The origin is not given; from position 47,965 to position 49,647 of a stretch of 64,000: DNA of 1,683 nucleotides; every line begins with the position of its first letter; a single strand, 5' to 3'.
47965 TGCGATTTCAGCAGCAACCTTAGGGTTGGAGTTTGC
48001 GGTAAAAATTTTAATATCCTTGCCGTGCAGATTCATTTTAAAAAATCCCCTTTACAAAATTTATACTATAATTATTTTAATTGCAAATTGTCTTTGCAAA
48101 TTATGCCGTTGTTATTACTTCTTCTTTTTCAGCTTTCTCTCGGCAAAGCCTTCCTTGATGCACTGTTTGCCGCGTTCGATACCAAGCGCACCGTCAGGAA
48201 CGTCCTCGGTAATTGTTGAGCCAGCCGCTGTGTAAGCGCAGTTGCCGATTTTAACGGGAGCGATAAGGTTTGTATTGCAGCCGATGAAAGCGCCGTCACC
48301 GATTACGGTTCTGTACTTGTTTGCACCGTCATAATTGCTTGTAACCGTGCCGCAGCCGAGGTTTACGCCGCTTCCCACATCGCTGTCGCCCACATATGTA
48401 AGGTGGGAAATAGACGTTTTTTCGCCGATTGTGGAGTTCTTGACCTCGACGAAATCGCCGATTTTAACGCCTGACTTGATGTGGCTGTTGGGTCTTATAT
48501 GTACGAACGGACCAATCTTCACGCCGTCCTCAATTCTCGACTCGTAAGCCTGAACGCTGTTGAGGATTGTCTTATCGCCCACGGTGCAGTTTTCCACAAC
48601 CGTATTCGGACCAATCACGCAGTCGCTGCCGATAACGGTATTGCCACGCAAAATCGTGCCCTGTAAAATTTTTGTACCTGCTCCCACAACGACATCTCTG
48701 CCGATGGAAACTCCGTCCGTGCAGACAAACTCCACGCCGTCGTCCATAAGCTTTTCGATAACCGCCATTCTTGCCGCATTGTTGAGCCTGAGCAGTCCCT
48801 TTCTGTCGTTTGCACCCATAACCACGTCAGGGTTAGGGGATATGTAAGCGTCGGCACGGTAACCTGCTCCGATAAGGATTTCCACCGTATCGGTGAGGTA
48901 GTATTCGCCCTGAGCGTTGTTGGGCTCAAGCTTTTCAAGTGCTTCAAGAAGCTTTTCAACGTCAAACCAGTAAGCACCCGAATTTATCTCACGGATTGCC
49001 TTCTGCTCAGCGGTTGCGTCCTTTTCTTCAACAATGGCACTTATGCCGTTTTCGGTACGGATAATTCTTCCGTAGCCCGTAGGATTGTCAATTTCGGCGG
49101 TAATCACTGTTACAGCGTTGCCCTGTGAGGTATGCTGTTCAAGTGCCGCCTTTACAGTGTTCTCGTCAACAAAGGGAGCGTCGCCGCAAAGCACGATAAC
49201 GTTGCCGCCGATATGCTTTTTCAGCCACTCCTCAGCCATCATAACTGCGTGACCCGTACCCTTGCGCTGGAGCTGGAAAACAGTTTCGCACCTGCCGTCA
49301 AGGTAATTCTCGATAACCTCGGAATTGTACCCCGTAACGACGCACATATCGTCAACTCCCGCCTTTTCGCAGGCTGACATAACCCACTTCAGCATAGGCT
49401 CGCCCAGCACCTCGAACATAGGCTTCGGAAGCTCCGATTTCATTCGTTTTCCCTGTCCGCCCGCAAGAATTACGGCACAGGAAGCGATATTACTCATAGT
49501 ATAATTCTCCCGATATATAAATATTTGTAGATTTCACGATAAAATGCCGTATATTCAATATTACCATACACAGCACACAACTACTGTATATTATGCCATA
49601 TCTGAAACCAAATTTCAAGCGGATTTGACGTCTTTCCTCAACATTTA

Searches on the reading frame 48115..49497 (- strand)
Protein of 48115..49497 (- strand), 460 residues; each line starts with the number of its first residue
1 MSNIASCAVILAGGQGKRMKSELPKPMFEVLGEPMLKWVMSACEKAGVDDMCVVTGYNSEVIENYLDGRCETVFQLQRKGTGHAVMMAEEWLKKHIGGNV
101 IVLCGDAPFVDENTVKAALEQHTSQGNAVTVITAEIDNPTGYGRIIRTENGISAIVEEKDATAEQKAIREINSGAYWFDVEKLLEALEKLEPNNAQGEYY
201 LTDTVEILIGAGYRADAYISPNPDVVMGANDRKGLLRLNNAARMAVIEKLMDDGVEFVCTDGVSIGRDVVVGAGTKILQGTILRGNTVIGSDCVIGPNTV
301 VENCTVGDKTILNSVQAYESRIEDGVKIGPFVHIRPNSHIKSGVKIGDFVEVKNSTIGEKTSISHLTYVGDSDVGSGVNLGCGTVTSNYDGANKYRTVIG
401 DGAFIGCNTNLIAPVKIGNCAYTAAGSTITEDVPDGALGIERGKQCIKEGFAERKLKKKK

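Call 61: search_protein_families(library=pfam, proteins=[window:48115-49497:-], max_evalue=0.001)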
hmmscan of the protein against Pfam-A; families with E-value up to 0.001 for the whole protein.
window:48115-49497:- (460 aa): 6 families
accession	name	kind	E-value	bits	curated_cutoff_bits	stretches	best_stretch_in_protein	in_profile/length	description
PF00483.29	NTP_transferase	-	4.1e-25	89.2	21.2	1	8-219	2-220/245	Nucleotidyl transferase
PF00132.30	Hexapep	-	3.8e-24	83.8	27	4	320-353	2-35/36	Bacterial transferase hexapeptide (six repeats)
PF12804.13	NTP_transf_3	-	2.3e-20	73.8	27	1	8-141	1-132/160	MobA-like NTP transferase domain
PF25084.1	LbH_EIF2B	-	1.3e-12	48.1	54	1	261-351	14-104/105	EIF2B subunit epsilon LbH domain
PF01128.25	IspD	-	1.8e-07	31.6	27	1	7-132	2-128/221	2-C-methyl-D-erythritol 4-phosphate cytidylyltransferase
PF02348.25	CTP_transf_3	-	1.4e-05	25.4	22.6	1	25-133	16-125/217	Cytidylyltransferase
